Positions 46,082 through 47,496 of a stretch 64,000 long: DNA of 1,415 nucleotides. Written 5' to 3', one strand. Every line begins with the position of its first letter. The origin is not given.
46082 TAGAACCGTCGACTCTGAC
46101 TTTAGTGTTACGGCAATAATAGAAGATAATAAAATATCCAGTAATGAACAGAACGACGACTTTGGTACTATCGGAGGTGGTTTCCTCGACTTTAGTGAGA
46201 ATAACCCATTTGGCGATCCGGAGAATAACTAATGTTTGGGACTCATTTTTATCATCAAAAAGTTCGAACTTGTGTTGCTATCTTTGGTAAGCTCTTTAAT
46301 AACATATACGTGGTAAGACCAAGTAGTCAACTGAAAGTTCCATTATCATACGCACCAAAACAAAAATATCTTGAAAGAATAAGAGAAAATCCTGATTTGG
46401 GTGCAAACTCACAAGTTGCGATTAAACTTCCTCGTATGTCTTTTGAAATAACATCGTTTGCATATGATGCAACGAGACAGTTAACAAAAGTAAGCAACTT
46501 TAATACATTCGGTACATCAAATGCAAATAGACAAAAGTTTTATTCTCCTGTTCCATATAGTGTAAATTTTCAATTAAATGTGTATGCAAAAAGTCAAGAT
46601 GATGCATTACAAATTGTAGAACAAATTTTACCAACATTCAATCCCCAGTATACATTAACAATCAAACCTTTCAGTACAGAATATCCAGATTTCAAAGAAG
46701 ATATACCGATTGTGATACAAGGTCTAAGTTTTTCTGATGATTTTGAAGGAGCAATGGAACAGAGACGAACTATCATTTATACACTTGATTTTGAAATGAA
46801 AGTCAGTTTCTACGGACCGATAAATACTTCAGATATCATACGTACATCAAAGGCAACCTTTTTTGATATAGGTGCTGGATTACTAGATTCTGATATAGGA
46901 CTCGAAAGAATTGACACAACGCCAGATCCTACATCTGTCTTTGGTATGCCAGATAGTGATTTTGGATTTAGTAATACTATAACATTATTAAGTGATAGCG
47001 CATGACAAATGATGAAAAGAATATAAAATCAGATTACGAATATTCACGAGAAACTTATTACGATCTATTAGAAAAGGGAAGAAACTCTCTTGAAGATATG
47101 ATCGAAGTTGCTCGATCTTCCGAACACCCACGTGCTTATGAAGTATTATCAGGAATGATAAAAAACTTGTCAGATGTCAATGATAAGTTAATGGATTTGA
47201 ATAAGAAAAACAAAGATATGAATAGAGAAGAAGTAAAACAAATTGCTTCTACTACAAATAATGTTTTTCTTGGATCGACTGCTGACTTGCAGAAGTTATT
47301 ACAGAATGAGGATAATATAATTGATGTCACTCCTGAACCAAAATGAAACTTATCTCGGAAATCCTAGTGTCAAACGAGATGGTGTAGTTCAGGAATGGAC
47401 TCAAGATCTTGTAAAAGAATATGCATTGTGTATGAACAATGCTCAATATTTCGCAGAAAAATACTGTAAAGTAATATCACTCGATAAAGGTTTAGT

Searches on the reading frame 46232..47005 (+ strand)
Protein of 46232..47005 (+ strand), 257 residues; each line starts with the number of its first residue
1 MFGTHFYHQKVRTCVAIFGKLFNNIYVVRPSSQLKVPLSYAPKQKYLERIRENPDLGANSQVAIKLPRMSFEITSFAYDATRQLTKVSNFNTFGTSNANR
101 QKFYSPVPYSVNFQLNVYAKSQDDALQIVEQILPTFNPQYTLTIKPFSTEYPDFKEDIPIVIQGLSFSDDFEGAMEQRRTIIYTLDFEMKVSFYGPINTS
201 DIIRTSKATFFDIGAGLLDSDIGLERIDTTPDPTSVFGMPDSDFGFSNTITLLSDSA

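Call 11: search_protein_families(library=pfam, proteins=[window:46232-47005:+], max_evalue=0.01)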
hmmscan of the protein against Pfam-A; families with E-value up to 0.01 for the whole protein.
window:46232-47005:+ (257 aa): 1 family
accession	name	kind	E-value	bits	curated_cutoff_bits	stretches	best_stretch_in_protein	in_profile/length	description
PF16724.11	T4-gp15_tss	-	3.5e-65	220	25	1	5-212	1-208/245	T4-like virus Myoviridae tail sheath stabiliser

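Call 12: search_protein_families(library=phrogs, proteins=[window:46232-47005:+], max_evalue=0.001)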
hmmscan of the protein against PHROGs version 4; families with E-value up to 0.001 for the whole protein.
window:46232-47005:+ (257 aa): 3 families
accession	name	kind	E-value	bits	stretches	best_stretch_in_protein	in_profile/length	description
phrog_227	-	tail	1.5e-71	242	1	1-212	1-216/278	tail sheath stabilizer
phrog_22065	-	tail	1.8e-07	31.4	1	36-203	39-207/456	tail sheath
phrog_11196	-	tail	1.7e-06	28.4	1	102-144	117-159/441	tail sheath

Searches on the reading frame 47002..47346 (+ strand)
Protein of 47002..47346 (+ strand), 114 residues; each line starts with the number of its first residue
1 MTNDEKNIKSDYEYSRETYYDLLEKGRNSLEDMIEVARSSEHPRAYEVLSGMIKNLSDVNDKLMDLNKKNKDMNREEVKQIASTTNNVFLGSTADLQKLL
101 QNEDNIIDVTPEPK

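Call 31: search_protein_families(library=pfam, proteins=[window:47002-47346:+], max_evalue=0.001)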
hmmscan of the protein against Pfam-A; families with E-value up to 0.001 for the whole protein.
window:47002-47346:+ (114 aa): 1 family
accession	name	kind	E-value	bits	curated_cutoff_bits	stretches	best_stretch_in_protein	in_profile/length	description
PF11053.13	DNA_Packaging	-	1e-06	29.1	25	1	4-84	42-123/157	Terminase DNA packaging enzyme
